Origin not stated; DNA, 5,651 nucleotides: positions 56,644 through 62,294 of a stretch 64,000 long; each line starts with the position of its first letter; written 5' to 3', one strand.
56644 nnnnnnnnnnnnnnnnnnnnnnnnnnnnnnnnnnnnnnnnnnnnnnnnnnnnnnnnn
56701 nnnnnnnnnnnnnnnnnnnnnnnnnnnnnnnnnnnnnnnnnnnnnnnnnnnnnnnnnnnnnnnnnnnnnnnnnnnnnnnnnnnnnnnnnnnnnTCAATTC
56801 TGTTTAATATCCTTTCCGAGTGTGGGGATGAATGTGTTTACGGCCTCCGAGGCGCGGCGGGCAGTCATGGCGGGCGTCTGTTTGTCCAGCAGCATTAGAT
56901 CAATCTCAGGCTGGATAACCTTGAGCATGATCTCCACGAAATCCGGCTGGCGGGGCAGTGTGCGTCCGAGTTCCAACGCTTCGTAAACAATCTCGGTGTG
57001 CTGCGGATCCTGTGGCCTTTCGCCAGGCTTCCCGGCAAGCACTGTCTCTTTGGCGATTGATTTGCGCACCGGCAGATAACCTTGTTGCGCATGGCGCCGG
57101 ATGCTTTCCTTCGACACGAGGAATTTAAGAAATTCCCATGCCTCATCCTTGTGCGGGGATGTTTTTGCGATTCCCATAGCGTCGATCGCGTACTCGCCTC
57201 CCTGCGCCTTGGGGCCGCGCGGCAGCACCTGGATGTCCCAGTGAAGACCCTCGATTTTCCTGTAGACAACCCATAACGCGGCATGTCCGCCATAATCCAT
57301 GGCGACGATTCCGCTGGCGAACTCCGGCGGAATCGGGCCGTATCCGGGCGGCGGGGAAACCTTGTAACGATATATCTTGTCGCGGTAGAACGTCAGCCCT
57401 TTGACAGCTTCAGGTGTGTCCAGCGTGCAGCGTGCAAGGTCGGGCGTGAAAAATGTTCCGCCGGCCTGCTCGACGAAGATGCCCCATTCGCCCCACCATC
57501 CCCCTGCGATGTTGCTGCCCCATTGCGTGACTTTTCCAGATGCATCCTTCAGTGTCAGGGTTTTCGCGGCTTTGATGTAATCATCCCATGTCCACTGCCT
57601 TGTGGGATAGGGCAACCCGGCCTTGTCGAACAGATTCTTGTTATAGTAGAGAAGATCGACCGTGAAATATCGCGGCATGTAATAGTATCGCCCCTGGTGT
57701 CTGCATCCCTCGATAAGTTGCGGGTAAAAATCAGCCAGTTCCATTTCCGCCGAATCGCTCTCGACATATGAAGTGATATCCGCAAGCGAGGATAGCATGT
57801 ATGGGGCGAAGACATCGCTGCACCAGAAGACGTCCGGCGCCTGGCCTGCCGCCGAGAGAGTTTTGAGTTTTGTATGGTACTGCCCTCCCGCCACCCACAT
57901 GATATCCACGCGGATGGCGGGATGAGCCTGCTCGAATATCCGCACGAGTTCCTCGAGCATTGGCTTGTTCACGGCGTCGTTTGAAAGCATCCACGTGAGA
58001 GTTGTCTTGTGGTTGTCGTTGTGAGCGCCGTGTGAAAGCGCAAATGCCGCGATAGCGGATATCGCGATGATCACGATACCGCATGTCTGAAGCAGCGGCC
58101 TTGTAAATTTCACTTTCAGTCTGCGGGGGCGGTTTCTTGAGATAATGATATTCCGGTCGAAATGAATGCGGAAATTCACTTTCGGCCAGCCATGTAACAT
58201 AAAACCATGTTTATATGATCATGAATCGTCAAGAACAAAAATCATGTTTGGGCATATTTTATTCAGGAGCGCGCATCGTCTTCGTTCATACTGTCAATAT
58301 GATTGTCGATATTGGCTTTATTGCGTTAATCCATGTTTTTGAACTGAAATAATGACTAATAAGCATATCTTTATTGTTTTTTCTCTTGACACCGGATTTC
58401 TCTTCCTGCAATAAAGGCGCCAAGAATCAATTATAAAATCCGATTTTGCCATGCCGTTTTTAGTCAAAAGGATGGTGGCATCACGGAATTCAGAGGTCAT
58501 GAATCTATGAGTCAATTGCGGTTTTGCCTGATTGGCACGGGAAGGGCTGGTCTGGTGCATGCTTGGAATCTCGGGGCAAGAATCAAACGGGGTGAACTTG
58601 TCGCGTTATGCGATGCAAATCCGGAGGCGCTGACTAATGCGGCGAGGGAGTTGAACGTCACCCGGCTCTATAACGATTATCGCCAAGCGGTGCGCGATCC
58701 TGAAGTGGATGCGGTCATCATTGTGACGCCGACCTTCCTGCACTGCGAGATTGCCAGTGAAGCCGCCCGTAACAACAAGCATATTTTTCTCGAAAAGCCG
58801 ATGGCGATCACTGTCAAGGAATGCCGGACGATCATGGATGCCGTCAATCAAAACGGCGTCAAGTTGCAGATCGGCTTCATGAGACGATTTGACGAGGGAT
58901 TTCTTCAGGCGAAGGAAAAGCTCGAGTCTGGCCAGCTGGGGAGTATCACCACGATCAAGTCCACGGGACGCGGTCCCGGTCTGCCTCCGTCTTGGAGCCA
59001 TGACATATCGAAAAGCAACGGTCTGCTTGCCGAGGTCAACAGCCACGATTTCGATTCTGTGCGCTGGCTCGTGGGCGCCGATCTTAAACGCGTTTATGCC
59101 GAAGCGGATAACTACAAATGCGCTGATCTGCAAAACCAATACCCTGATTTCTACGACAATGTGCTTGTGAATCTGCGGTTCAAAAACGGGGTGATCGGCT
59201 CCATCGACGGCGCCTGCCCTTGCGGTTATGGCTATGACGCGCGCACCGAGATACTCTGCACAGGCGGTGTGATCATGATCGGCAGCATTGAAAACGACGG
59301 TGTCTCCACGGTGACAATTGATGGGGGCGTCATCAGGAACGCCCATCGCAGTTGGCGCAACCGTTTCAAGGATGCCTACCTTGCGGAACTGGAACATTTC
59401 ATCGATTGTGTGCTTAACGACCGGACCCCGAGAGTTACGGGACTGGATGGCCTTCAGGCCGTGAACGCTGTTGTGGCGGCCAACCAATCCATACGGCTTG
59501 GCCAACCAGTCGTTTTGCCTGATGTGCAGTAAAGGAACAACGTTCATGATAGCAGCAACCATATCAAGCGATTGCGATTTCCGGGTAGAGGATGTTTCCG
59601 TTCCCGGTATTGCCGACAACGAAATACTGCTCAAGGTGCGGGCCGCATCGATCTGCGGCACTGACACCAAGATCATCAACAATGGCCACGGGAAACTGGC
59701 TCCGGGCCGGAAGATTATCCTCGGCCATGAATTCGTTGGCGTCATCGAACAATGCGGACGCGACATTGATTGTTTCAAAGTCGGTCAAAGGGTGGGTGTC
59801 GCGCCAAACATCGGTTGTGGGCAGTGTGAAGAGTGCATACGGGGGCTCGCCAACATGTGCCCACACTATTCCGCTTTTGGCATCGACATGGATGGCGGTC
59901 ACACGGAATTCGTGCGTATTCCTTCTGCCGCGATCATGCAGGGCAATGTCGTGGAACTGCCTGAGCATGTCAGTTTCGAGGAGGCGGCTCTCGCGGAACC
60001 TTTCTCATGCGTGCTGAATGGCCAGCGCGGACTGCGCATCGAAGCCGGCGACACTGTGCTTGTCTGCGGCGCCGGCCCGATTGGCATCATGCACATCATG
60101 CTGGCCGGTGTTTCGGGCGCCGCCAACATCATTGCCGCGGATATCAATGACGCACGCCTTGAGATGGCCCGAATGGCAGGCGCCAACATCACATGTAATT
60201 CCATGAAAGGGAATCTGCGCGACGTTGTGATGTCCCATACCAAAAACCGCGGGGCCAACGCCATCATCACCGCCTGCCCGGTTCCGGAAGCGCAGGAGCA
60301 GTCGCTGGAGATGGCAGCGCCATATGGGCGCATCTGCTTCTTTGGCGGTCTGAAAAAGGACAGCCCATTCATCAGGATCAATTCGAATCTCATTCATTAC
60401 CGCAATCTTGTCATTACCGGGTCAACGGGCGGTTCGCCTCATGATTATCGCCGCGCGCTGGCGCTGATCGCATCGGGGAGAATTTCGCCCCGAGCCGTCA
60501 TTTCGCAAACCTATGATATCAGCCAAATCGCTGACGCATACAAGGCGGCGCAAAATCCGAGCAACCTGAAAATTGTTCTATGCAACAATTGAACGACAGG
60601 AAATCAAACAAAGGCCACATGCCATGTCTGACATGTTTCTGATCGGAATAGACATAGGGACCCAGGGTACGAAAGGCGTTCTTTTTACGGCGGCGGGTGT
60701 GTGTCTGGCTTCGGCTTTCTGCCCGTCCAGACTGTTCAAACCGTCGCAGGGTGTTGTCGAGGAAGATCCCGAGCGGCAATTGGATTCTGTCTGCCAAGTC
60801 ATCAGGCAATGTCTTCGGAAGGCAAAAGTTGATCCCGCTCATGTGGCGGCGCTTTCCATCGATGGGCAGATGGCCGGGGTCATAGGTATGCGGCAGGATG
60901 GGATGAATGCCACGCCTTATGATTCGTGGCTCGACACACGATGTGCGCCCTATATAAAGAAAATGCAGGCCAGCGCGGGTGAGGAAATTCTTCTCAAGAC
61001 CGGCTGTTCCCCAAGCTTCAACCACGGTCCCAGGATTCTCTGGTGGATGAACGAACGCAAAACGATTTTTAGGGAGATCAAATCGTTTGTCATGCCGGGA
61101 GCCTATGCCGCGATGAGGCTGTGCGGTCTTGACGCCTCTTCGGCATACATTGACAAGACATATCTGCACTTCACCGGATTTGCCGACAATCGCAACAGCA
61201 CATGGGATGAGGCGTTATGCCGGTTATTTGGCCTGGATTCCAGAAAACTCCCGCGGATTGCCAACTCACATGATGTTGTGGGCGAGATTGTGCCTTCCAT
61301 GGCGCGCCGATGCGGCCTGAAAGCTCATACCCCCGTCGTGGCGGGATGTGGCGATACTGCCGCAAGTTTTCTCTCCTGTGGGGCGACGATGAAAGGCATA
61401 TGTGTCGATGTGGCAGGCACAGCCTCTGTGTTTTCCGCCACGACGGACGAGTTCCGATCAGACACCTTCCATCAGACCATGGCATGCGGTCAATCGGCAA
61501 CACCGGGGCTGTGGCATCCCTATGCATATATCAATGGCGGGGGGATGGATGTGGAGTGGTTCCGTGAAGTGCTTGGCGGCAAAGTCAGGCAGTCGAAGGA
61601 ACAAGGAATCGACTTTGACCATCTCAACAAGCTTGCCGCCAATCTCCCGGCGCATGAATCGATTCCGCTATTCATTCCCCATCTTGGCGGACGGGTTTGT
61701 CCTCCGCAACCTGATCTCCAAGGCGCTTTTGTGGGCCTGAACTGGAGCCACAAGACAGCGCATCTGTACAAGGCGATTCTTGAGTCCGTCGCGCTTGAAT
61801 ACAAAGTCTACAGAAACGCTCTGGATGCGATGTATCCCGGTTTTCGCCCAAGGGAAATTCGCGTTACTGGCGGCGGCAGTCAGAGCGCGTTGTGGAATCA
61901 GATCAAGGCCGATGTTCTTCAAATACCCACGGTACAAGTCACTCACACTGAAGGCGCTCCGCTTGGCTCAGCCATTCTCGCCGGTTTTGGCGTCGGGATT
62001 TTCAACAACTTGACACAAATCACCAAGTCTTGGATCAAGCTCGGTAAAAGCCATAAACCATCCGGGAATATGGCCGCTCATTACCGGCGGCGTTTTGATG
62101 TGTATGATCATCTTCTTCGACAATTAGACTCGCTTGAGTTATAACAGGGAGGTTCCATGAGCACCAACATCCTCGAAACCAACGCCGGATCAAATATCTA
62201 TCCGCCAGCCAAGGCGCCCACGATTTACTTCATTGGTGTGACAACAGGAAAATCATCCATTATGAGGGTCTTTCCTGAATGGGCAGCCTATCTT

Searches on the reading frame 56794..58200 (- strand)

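Call 44: search_protein_families(library=pfam, proteins=[window:56794-58200:-], max_evalue=0.0001)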
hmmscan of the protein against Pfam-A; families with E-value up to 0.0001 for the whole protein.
window:56794-58200:- (468 aa): 3 families
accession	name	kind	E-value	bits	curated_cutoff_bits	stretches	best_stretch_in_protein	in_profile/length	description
PF01547.30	SBP_bac_1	-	6.5e-45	154.9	26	1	76-365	9-304/307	Bacterial extracellular solute-binding protein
PF13416.11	SBP_bac_8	-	7.6e-26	92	27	1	85-385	2-268/279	Bacterial extracellular solute-binding protein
PF13531.11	SBP_bac_11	-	3.1e-05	24.3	25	0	79-130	10-56/227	Bacterial extracellular solute-binding protein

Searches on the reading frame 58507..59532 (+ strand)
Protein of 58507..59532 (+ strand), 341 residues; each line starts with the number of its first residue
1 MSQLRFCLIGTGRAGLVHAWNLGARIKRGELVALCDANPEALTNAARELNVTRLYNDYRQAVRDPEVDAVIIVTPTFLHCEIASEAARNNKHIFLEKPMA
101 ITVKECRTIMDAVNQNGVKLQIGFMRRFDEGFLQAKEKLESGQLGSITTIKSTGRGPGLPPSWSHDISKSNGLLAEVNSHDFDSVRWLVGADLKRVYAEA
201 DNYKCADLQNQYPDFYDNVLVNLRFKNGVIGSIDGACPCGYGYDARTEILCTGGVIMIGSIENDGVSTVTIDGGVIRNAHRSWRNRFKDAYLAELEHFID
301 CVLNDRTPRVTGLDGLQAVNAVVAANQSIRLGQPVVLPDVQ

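Call 44: search_protein_families(library=pfam, proteins=[window:58507-59532:+], max_evalue=0.0001)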
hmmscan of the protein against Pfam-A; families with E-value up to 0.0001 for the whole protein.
window:58507-59532:+ (341 aa): 3 families
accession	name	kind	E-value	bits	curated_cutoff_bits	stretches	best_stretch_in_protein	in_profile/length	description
PF01408.29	GFO_IDH_MocA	-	6e-28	98.4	24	1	5-124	2-120/120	Oxidoreductase family, NAD-binding Rossmann fold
PF02894.22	GFO_IDH_MocA_C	-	1.9e-24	87.1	22.9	1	136-335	1-216/218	Oxidoreductase family, C-terminal alpha/beta domain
PF22725.1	GFO_IDH_MocA_C3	-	1e-21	77.7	27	1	132-256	1-123/124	GFO/IDH/MocA C-terminal domain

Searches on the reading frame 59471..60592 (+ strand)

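Call 44: search_protein_families(library=pfam, proteins=[window:59471-60592:+], max_evalue=0.0001)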
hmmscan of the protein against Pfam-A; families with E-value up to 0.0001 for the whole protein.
window:59471-60592:+ (373 aa): 3 families
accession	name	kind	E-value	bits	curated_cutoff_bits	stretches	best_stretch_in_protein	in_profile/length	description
PF00107.32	ADH_zinc_N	-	2.3e-24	86.3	31.8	1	203-334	1-128/129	Zinc-binding dehydrogenase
PF08240.17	ADH_N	-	3.1e-24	85.7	23.5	1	49-156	2-100/104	Alcohol dehydrogenase GroES-like domain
PF16912.11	Glu_dehyd_C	-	8.9e-08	32.3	34.9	1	194-368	32-207/211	Glucose dehydrogenase C-terminus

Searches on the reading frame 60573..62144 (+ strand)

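Call 44: search_protein_families(library=pfam, proteins=[window:60573-62144:+], max_evalue=0.0001)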
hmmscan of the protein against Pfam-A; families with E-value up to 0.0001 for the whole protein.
window:60573-62144:+ (523 aa): 2 families
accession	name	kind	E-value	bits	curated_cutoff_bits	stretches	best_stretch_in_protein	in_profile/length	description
PF00370.27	FGGY_N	-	6.2e-38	131.2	28.8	1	23-267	2-244/245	FGGY family of carbohydrate kinases, N-terminal domain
PF02782.22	FGGY_C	-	2.6e-25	89.8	27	1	280-472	4-196/198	FGGY family of carbohydrate kinases, C-terminal domain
